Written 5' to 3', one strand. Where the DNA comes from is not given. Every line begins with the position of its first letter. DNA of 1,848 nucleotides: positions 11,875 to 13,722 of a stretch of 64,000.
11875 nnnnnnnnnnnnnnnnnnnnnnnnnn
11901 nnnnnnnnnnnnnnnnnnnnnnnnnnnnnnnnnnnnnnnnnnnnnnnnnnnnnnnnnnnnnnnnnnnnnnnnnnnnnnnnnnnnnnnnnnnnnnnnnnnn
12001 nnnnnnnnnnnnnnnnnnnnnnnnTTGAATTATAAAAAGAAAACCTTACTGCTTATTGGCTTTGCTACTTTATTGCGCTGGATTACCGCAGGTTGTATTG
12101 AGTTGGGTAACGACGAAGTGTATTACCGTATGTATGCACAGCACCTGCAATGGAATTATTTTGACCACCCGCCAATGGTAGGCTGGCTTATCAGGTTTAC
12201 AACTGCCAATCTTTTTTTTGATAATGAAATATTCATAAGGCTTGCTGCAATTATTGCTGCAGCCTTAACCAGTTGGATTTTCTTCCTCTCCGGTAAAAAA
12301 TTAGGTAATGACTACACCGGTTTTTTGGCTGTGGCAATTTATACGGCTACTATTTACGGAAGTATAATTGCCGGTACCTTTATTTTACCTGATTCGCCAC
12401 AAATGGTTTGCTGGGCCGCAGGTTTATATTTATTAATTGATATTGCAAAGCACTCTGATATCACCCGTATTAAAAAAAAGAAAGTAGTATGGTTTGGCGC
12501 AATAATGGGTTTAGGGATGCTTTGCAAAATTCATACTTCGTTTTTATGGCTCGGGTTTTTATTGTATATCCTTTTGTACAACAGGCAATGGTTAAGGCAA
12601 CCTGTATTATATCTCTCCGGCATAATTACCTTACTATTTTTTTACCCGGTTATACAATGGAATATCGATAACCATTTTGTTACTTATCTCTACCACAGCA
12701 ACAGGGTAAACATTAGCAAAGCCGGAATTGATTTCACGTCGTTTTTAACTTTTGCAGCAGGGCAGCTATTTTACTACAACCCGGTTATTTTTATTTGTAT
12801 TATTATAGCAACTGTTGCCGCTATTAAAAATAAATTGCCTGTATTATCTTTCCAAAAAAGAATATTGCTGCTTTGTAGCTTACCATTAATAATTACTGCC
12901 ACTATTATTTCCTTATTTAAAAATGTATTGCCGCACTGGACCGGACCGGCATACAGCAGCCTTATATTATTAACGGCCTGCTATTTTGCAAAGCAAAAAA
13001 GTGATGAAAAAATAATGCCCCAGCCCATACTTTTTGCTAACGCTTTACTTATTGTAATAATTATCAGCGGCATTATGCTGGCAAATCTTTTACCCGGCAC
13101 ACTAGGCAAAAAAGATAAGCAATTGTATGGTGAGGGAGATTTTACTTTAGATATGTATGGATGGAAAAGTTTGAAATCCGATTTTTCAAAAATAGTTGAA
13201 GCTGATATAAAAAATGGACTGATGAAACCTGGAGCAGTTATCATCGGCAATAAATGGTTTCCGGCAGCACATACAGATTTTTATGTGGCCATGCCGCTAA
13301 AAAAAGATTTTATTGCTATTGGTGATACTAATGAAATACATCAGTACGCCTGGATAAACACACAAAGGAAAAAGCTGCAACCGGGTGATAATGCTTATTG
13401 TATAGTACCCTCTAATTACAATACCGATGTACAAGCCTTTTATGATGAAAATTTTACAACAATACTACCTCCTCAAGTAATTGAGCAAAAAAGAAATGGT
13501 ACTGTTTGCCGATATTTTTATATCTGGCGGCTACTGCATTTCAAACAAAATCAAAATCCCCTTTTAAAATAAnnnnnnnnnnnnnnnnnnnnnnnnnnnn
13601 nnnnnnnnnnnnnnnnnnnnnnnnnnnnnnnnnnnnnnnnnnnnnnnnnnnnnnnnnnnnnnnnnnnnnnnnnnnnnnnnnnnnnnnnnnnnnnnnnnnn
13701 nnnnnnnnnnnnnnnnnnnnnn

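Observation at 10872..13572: PAP2-GtrA-ArnT-like operon: possible P-sparing replacement of lipid A phosphate by sugar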

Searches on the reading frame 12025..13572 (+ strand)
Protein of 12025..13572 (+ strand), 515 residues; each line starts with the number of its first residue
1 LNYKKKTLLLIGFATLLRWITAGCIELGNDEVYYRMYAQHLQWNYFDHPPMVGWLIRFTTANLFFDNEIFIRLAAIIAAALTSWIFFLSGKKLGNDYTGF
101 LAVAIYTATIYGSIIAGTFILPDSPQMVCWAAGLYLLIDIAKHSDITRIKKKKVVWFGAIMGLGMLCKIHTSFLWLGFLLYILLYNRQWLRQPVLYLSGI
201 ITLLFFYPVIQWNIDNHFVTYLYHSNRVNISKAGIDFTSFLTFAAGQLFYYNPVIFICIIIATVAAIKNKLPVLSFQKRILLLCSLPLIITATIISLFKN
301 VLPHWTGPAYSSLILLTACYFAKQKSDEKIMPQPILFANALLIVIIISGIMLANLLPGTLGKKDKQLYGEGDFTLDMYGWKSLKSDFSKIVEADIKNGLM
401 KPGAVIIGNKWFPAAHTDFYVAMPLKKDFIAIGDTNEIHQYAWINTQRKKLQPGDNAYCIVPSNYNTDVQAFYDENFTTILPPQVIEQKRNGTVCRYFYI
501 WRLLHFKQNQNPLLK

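Call 3: search_protein_families(library=pfam, proteins=[window:12025-13572:+], max_evalue=0.01)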
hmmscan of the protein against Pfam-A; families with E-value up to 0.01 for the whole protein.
window:12025-13572:+ (515 aa): 2 families
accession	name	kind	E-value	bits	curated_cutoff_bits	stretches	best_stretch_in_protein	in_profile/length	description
PF13231.12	PMT_2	-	1.3e-23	84.4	26.1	1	47-212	1-160/160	Dolichyl-phosphate-mannose-protein mannosyltransferase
PF02366.24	PMT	-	6e-07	29.7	22.7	1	51-197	64-212/245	Dolichyl-phosphate-mannose-protein mannosyltransferase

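Call 4: search_protein_families(library=ncbifam, proteins=[window:12025-13572:+], max_evalue=0.01)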
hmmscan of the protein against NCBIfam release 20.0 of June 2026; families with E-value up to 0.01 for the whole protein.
window:12025-13572:+ (515 aa): 0 families

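Call 16: find_homologous_proteins(query=window:12025-13572:+, max_evalue=0.00001)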
Query window:12025-13572:+ (515 aa): 2800 proteins with E <= 0.00001 among 8000 candidates; the best 120 are listed.
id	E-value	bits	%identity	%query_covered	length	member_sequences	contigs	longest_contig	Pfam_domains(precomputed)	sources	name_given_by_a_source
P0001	0.0e+0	1095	92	100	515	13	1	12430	PF02366.25,PF13231.13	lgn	-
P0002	0.0e+0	1092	91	100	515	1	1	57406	PF02366.25,PF13231.13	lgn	-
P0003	0.0e+0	1063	90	100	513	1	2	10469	PF02366.25,PF13231.13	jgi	jgi:Dolichyl-phosphate-mannose-protein mannosyltransferase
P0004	0.0e+0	1048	88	100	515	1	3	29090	PF02366.25,PF13231.13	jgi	jgi:hypothetical protein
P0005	1.5e-288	976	82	100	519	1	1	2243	PF13231.13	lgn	-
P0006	1.4e-287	973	81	100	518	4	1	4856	PF02366.25,PF13231.13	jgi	jgi:Dolichyl-phosphate-mannose-protein mannosyltransferase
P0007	1.2e-285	967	80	100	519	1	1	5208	PF02366.25,PF13231.13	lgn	-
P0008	7.7e-285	964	81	100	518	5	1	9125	PF02366.25,PF13231.13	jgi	jgi:hypothetical protein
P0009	1.7e-276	936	78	100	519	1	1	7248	PF02366.25,PF13231.13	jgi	jgi:hypothetical protein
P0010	2.9e-270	916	76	99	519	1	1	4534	PF02366.25,PF13231.13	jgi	jgi:Dolichyl-phosphate-mannose-protein mannosyltransferase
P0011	2.4e-269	913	74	100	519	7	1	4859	PF02366.25,PF13231.13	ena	-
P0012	2.1e-263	893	73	99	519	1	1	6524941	PF02366.25,PF13231.13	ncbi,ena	-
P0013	9.7e-260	881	73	98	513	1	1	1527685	PF02366.25,PF13231.13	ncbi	ncbi:ArnT family glycosyltransferase [Ferruginibacter profundus]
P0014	1.8e-259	880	72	99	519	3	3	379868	PF02366.25,PF13231.13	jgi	jgi:hypothetical protein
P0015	2.9e-257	873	72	97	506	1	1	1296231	PF02366.25,PF13231.13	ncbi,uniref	ncbi:ArnT family glycosyltransferase [Ferruginibacter sp. SUN106]|uniref:ArnT family glycosyltransfe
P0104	2.6e-216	738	62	98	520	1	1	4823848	PF13231.13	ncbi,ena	-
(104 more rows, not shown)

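Call 19: find_encoding_contigs(protein=P0012, flank=10000, max_places=2)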
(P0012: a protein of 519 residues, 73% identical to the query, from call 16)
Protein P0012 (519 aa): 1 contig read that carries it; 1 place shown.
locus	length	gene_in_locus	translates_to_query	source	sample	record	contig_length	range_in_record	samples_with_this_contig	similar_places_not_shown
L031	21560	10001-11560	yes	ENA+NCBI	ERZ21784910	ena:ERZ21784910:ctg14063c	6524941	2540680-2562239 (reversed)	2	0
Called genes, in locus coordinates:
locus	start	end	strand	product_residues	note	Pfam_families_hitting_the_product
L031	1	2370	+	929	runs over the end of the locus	PF13620:CarboxypepD_reg, PF13715:CarbopepD_reg_2, PF07715:Plug, PF00593:TonB_dep_Rec_b-barrel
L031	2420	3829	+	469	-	PF28492:Beta_helix_4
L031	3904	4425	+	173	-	PF07661:MORN_2 (faint)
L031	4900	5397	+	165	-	-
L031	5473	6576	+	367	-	PF01676:Metalloenzyme (weak)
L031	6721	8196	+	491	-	PF00224:PK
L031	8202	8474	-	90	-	-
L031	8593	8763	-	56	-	-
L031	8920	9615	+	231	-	PF14378:PAP2_3 (faint), PF01569:PAP2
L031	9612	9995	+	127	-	PF04138:GtrA_DPMS_TM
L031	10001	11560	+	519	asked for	PF02366:PMT (weak), PF13231:PMT_2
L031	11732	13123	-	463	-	PF00232:Glyco_hydro_1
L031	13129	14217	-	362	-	PF13528:Glyco_trans_1_3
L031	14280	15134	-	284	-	PF00149:Metallophos, PF12850:Metallophos_2 (faint)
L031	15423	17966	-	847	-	PF13620:CarboxypepD_reg, PF13715:CarbopepD_reg_2 (weak), PF07715:Plug (weak), PF14905:OMP_b-brl_3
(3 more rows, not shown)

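Call 20: find_encoding_contigs(protein=P0104, flank=10000, max_places=2)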
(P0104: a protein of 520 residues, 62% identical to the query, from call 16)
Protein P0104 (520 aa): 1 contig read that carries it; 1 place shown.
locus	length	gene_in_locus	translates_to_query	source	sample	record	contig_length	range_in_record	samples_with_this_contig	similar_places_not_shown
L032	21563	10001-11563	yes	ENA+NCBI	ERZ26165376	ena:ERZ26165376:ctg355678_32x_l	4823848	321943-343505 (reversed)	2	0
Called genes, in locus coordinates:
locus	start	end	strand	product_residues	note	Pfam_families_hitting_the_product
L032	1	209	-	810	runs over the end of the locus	PF01804:Penicil_amidase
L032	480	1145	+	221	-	PF06175:MiaE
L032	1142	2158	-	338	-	PF08885:GSCFA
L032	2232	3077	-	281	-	PF00682:HMGL-like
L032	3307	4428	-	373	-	-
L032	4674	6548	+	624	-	PF01807:Zn_ribbon_DnaG, PF08275:DNAG_N, PF01751:Toprim, PF13155:Toprim_2, PF13662:Toprim_4, PF28534:DUF8430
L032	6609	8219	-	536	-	PF07676:PD40, PF00691:OmpA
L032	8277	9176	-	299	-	PF03544:TonB_C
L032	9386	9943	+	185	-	PF14360:PAP2_C (faint), PF14378:PAP2_3, PF01569:PAP2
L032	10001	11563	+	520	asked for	PF13231:PMT_2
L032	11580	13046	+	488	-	PF13585:CHU_C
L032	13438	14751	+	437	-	PF00512:HisKA, PF02518:HATPase_c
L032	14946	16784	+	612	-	PF02129:Peptidase_S15, PF08530:PepX_C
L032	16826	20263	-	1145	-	PF13573:SprB (faint), PF19081:Ig_7 (weak), PF18962:Por_Secre_tail (weak)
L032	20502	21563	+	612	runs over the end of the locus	PF00270:DEAD (faint), PF04851:ResIII (faint), PF13086:AAA_11, PF13245:AAA_19, PF13604:AAA_30, PF01443:Viral_helicase1 (faint), PF13087:AAA_12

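Call 31: search_solved_structures(query=window:12025-13572:+, max_evalue=1, show_alignments=2)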
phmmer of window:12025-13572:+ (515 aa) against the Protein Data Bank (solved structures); distinct sequences matched with E-value up to 1: 0.

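Call 35: search_solved_structures(query=A1, max_evalue=10, show_alignments=2)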
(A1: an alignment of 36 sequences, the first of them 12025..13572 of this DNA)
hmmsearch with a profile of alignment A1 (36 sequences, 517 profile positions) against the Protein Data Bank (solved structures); distinct sequences matched with E-value up to 10: 0.

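Call 40: find_related_loci(query=A1, collection=genome_contigs, flank=6000)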
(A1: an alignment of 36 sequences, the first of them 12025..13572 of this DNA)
Query A1 (515 aa) in genome_contigs; peptide patterns used: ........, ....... (x = any residue, [..] = any of these).
599 stretches matched a pattern (row limit reached: there are more); 579 encode a relative of the query (tblastn E <= 1e-3); the best 80 are kept; 80 distinct loci.
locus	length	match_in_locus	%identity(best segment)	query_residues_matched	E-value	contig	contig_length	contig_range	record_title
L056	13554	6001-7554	72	1-514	0e+0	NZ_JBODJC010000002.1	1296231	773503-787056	Ferruginibacter sp. SUN106 contig2, whole genome shotgun sequence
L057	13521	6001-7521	72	1-506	0e+0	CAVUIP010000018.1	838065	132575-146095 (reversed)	MAG: uncultured Chitinophagaceae bacterium isolate MFD04651.bin.2.94 genome assembly, contig: contig_9351, whole genome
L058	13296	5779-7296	71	3-506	0e+0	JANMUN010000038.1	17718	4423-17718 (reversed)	MAG: Ferruginibacter sp. isolate SOY_1_B_metabat.293 SOY_1_B_k141_3465268, whole genome shotgun sequence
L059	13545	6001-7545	69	1-514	0e+0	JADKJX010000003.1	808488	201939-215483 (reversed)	MAG: Chitinophagaceae bacterium isolate Vibo_18-Q3-R45-57_BATAC.460 tig00001132-10-8067230, whole genome shotgun sequenc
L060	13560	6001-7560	66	1-515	0e+0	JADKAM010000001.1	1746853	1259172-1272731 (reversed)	MAG: Chitinophagaceae bacterium isolate Mari_18-Q3-R65-66_BAT3C.374 tig00000175-10-17460510, whole genome shotgun sequen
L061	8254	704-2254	67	1-513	0e+0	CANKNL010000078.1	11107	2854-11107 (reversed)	MAG: Chitinophagaceae bacterium isolate RH-9nov16-387 genome assembly, contig: RH-9nov16-C13664, whole genome shotgun se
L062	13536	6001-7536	67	1-508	0e+0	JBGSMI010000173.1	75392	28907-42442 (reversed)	MAG: Ferruginibacter sp. isolate JTS-AC227 k141_3315444, whole genome shotgun sequence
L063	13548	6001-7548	67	1-512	0e+0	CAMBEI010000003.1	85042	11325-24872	MAG: Chitinophaga pinensis isolate MsH-30jul19-164 genome assembly, contig: MsH-30jul19-C400, whole genome shotgun seque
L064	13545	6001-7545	67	1-512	0e+0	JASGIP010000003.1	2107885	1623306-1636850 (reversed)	MAG: Ferruginibacter sp. isolate 5N345 JMF-2111-06-0005.ont.bin.345_2, whole genome shotgun sequence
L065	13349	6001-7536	67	1-508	0e+0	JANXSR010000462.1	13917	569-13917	MAG: Ferruginibacter sp. isolate 337R_metabat_51 337R_k141_890356, whole genome shotgun sequence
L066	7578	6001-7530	63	1-506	0e+0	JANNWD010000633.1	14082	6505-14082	MAG: Bacteroidota bacterium isolate VAR_34_metabat_413 VAR_34_k141_2023047, whole genome shotgun sequence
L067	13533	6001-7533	59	1-509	0e+0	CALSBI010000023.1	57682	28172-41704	MAG: Chitinophaga pinensis isolate JJ-MIR1-432-2-mx-bin679 genome assembly, contig: JJ-MIR1-432-C54, whole genome shotgu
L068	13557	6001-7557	59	1-515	0e+0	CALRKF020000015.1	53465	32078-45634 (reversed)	MAG: Chitinophaga pinensis isolate JJ-K1HD4-379-6-mx-bin577 genome assembly, contig: JJ-SEL21B6-268-C86, whole genome sh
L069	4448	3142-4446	68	1-431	0e+0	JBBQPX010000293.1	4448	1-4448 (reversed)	MAG: Chitinophagales bacterium isolate Co_metawrap_1535 Cmw_1535_k141_22790930_length_4448_cov_7.0000, whole genome shot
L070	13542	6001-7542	59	1-511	0e+0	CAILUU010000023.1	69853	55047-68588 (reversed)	MAG: uncultured Bacteroidetes bacterium isolate ErkenSummer_bin-6541 genome assembly, contig: bin-6541:23/55, whole geno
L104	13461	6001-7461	45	20-507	1e-130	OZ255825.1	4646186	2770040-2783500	MAG: Ilyomonas sp. isolate 1cc465c8-f2b6-4024-b263-243e87c16243 genome assembly, chromosome: 1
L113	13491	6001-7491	42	14-509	6e-128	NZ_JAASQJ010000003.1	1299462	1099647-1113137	Dyadobacter arcticus strain DSM 102865 Ga0373366_03, whole genome shotgun sequence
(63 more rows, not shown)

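Call 44: predict_structure(alignment_id=A1)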
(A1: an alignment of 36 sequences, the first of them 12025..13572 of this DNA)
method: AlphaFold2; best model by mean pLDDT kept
length: 515 residues; sequences in the alignment: 36
mean_pLDDT: 75.2   pTM: 0.76
mean pLDDT of the five models: 75.2, 74.8, 72.2, 70.4, 68.5
residues with pLDDT >= 90: 185; 70-90: 148; 50-70: 78; < 50: 104
segments of 3 or more residues with pLDDT < 50: 27-46, 48-52, 54-56, 58-66, 357-375, 409-447, 510-515
pLDDT, mean of each block of 10 residues (from residue 1): 87 89 59 46 45 48 49 78 97 94 93 71 81 97 91 97 83 95 95 97 84 68 65 82 91 94 95 93 95 89 85 96 73 91 87 58 35 45 71 88 66 34 38 39 48 78 69 83 78 69 77 35
secondary structure, 60 per line:
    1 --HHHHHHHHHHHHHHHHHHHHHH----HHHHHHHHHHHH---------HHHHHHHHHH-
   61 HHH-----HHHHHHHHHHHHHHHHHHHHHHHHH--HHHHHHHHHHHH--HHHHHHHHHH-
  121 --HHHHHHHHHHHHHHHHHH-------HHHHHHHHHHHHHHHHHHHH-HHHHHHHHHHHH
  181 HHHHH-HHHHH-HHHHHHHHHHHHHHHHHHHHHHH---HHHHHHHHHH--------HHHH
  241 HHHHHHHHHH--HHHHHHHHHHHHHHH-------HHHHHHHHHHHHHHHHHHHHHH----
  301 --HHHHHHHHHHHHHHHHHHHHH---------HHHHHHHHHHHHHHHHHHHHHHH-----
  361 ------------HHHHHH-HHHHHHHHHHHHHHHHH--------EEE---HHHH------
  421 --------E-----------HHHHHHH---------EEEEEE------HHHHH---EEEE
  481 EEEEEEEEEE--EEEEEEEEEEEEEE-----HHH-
elements in order: H3-24 H29-40 H50-59 H69-93 H96-107 H110-119 H123-140 H148-167 H169-185 H187-191 H193-215 H219-228 H237-250 H253-267 H275-296 H303-323 H333-355 H373-378 H380-396 E405-407 H411-414 H441-447 E457-462 H469-473 E477-490 E493-506

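Call 47: fold_search(model_id=the predicted structure, library=pdb)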
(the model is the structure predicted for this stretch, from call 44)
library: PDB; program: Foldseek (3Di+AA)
matches with E <= 10: 254; with E <= 0.001: 17
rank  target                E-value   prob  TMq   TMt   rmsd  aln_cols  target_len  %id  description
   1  5ezm                  1.7e-08  1.00  0.60  0.58   9.1       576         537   14  Crystal Structure of ArnT from Cupriavidus metallidurans in the apo state (released 2016-02-17)
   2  5f15                  4.3e-08  1.00  0.58  0.56  11.3       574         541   16  Crystal Structure of ArnT from Cupriavidus metallidurans bound to Undecaprenyl phosphate (released 2016-02-17)
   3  7e9s_A                3.9e-05  1.00  0.44  0.29  11.8       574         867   14  Archaeal oligosaccharyltransferase AglB from Archaeoglobus fulgidus in complex with an inhibitory peptide and a dolich (released 2021-09-08)
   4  9s6t_A                5.6e-05  1.00  0.43  0.45  10.6       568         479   12  Ternary cryo-EM structure of chicken ALG12 with Dol25-PP-GlcNAc2Man7, Dol25-P-Man, and Fab (released 2026-03-18)
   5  9i5k_A                9.0e-05  1.00  0.46  0.48   7.8       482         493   14  Structure of the Chaetomium thermophilum Pmt4 homodimer (C2 symmetry) (released 2025-12-24)
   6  6ftg_5                1.3e-04  1.00  0.46  0.38  13.9       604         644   12  Subtomogram average of OST-containing ribosome-translocon complexes from canine rough microsomal membranes (released 2018-03-21)
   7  9n9j_I                2.0e-04  1.00  0.40  0.30  13.0       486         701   13  Structure of a GRP94 folding intermediate engaged with a CCDC134- and FKBP11-bound secretory translocon (released 2025-11-19)
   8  3wak                  2.5e-04  1.00  0.40  0.26  13.4       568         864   14  Crystal structure of the Archaeoglobus fulgidus oligosaccharyltransferase (O29867_ARCFU) in the apo form (released 2013-10-30)
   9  8pn9_A                3.1e-04  1.00  0.45  0.37  12.5       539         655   12  Structure of human oligosaccharyltransferase OST-A complex bound to NGI-1 (released 2024-05-08)
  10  6c26_A                3.4e-04  1.00  0.40  0.33  14.4       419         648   12  The Cryo-EM structure of a eukaryotic oligosaccharyl transferase complex (released 2018-01-31)
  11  3waj                  3.9e-04  1.00  0.39  0.28  13.4       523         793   14  Crystal structure of the Archaeoglobus fulgidus oligosaccharyltransferase (O29867_ARCFU) complex with Zn and sulfate (released 2013-10-30)
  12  8b6l_I                4.5e-04  1.00  0.40  0.31  11.5       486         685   11  Subtomogram average of the human Sec61-TRAP-OSTA-translocon (released 2022-12-07)
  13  7oci_F                4.7e-04  1.00  0.38  0.32  13.2       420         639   13  Cryo-EM structure of yeast Ost6p containing oligosaccharyltransferase complex (released 2022-02-16)
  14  8age_A                5.6e-04  1.00  0.40  0.33  12.6       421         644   14  Structure of yeast oligosaccharylransferase complex with acceptor peptide bound (released 2022-12-07)
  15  9s6u_A                5.6e-04  1.00  0.46  0.44  10.6       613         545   12  Ternary cryo-EM structure of human ALG9 with Dol25-PP-GlcNAc2Man8, Dol25-P-Man and Fab (released 2026-03-18)
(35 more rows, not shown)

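Call 83: search_protein_representatives(protein=window:12025-13572:+)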
Query: 515 residues. Proteins with E-value up to 0.001 (for the whole library): 7491; up to 1e-10: 3494; up to 1e-30: 305. The best 150 are listed.
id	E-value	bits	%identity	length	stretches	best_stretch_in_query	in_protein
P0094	9.2e-223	757.3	63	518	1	2-506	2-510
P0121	1.3e-141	489.6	49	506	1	1-501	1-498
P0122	9.8e-130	450.4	42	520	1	1-506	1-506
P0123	1.2e-126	440.2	43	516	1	3-512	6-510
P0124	4.3e-125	435.0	43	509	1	5-507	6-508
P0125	8.3e-125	434.1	44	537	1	7-504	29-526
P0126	7.9e-123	427.6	44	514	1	2-513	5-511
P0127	1.1e-122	427.1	43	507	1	1-507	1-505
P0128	2.5e-120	419.3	40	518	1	1-508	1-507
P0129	3.8e-120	418.7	41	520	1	3-510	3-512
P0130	9.7e-120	417.4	40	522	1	2-506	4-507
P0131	1.5e-116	406.9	41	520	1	7-506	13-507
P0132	1.5e-116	406.8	41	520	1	2-506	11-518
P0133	1.8e-115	403.3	42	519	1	3-511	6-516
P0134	2.1e-115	403.1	41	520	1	1-470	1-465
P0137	2.3e-112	393.0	40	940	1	3-504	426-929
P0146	4.5e-106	372.3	39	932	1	10-504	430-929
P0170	1.2e-96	341.2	35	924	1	3-509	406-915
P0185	1.0e-90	321.6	34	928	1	9-508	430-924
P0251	3.0e-74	267.3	30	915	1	3-500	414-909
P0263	1.5e-70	255.1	32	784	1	3-508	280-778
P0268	4.9e-68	246.8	33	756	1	13-471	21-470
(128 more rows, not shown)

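Call 84: search_protein_families(library=pfam, proteins=[P0137, P0146, P0170, P0185, P0251, P0263, P0268], max_evalue=0.001)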
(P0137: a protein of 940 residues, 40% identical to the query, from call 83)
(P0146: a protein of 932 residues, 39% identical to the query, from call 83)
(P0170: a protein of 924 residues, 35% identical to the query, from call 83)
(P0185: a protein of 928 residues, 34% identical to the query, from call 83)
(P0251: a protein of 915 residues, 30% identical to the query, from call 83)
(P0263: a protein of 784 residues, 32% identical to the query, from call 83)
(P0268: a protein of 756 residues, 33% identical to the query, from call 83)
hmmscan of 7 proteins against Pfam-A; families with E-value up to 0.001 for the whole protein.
P0137 (940 aa): 2 families
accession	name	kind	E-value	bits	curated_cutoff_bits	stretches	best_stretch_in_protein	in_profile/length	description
PF13231.12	PMT_2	-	8.3e-24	85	26.1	1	470-635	1-160/160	Dolichyl-phosphate-mannose-protein mannosyltransferase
PF02366.24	PMT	-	2.5e-05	24.4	22.7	1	475-634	65-232/245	Dolichyl-phosphate-mannose-protein mannosyltransferase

P0146 (932 aa): 2 families
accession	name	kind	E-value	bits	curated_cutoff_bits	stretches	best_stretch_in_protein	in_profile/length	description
PF13231.12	PMT_2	-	8.2e-27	94.8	26.1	1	467-632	1-160/160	Dolichyl-phosphate-mannose-protein mannosyltransferase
PF02366.24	PMT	-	1.9e-13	51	22.7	1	473-633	66-234/245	Dolichyl-phosphate-mannose-protein mannosyltransferase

P0170 (924 aa): 2 families
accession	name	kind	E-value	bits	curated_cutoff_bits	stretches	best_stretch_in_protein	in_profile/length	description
PF13231.12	PMT_2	-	1.7e-24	87.3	26.1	1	450-615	1-160/160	Dolichyl-phosphate-mannose-protein mannosyltransferase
PF02366.24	PMT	-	2.2e-05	24.6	22.7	1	452-619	62-237/245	Dolichyl-phosphate-mannose-protein mannosyltransferase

P0185 (928 aa): 2 families
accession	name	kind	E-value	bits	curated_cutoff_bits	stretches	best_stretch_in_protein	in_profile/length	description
PF13231.12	PMT_2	-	7.4e-29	101.5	26.1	1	467-632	1-160/160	Dolichyl-phosphate-mannose-protein mannosyltransferase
PF02366.24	PMT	-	2.8e-08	34.1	22.7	1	487-611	81-205/245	Dolichyl-phosphate-mannose-protein mannosyltransferase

P0251 (915 aa): 2 families
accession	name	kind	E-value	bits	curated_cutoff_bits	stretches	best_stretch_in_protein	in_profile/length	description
PF13231.12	PMT_2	-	2.5e-25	90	26.1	1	458-623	1-160/160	Dolichyl-phosphate-mannose-protein mannosyltransferase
PF02366.24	PMT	-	1.1e-08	35.3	22.7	1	461-623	63-233/245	Dolichyl-phosphate-mannose-protein mannosyltransferase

P0263 (784 aa): 2 families
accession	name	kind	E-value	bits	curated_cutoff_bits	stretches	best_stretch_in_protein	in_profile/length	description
PF13231.12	PMT_2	-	4.9e-24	85.8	26.1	1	324-487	1-160/160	Dolichyl-phosphate-mannose-protein mannosyltransferase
PF02366.24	PMT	-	5.9e-09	36.3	22.7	1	321-494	58-239/245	Dolichyl-phosphate-mannose-protein mannosyltransferase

P0268 (756 aa): 4 families
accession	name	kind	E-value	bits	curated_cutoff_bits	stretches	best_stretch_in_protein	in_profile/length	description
PF03009.23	GDPD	-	7.4e-38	131.5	23.6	1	509-756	1-242/244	Glycerophosphoryl diester phosphodiesterase family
PF13231.12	PMT_2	-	6.7e-18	65.8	26.1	1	55-217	1-160/160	Dolichyl-phosphate-mannose-protein mannosyltransferase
PF02366.24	PMT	-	4.2e-06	26.9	22.7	1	75-223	81-238/245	Dolichyl-phosphate-mannose-protein mannosyltransferase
PF13653.12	GDPD_2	-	0.00039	21.3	27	0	732-754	5-27/30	Glycerophosphoryl diester phosphodiesterase family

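Call 86: search_protein_families(library=pfam, proteins=[L104:4332-5516:+, L113:4734-5918:+], max_evalue=1)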
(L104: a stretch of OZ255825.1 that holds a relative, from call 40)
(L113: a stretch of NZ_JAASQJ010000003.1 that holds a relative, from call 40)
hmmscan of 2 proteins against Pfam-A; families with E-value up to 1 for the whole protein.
L104:4332-5516:+ (394 aa): 2 families
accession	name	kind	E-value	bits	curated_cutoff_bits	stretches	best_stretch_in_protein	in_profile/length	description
PF23457.1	LysM2_NFP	-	0.011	16.2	36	1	176-199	22-45/56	NFP LysM2 domain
PF10035.14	DUF2179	-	0.21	11.9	22.8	1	147-166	30-49/55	Uncharacterized protein conserved in bacteria (DUF2179)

L113:4734-5918:+ (394 aa): 0 families

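Call 88: find_homologous_proteins(query=L113:4734-5918:+, max_evalue=0.00001)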
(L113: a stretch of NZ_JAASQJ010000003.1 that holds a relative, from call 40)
Query L113:4734-5918:+ (394 aa): 273 proteins with E <= 0.00001 among 3345 candidates; the best 120 are listed.
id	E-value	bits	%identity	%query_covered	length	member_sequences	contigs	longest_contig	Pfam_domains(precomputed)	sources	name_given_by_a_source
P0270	8.8e-273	922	100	100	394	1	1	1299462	-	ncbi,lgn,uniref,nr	ncbi:hypothetical protein [Dyadobacter arcticus]|uniref:Polymerase/histidinol phosphatase N-terminal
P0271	6.8e-203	692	74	100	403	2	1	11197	-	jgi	jgi:hypothetical protein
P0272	1.3e-199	681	73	100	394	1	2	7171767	-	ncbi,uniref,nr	ncbi:hypothetical protein MUK70_10535 [Dyadobacter chenwenxiniae]|uniref:Uncharacterized protein n=1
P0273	5.7e-194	663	71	100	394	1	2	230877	-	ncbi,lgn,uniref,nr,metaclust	ncbi:hypothetical protein [Dyadobacter crusticola]|uniref:hypothetical protein n=1 Tax=Dyadobacter c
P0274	1.4e-193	661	71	100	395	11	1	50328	-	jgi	jgi:hypothetical protein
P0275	5.5e-181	620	66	96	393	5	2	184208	-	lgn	-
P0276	2.1e-176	605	64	100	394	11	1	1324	-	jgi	jgi:hypothetical protein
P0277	5.3e-176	603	65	95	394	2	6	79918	-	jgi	jgi:hypothetical protein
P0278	1.3e-174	599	62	100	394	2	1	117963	-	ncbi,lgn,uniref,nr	ncbi:hypothetical protein [Dyadobacter jiangsuensis]|uniref:Uncharacterized protein n=1 Tax=Dyadobac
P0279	5.3e-174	597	64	100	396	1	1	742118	-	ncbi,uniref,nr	ncbi:hypothetical protein FEM33_14715 [Dyadobacter flavalbus]|uniref:Uncharacterized protein n=1 Tax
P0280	2.9e-173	594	62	100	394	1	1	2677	-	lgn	-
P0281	4.0e-173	594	62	100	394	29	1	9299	-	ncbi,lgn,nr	ncbi:MAG TPA: hypothetical protein VN038_29210 [Dyadobacter sp.]|nr:hypothetical protein [Dyadobacte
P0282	9.7e-173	593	63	100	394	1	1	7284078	-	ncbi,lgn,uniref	ncbi:hypothetical protein [Dyadobacter sp. 676]|uniref:Uncharacterized protein n=1 Tax=Dyadobacter s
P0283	1.2e-172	592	62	100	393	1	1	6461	-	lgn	-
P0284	1.2e-171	589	62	100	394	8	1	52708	-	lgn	-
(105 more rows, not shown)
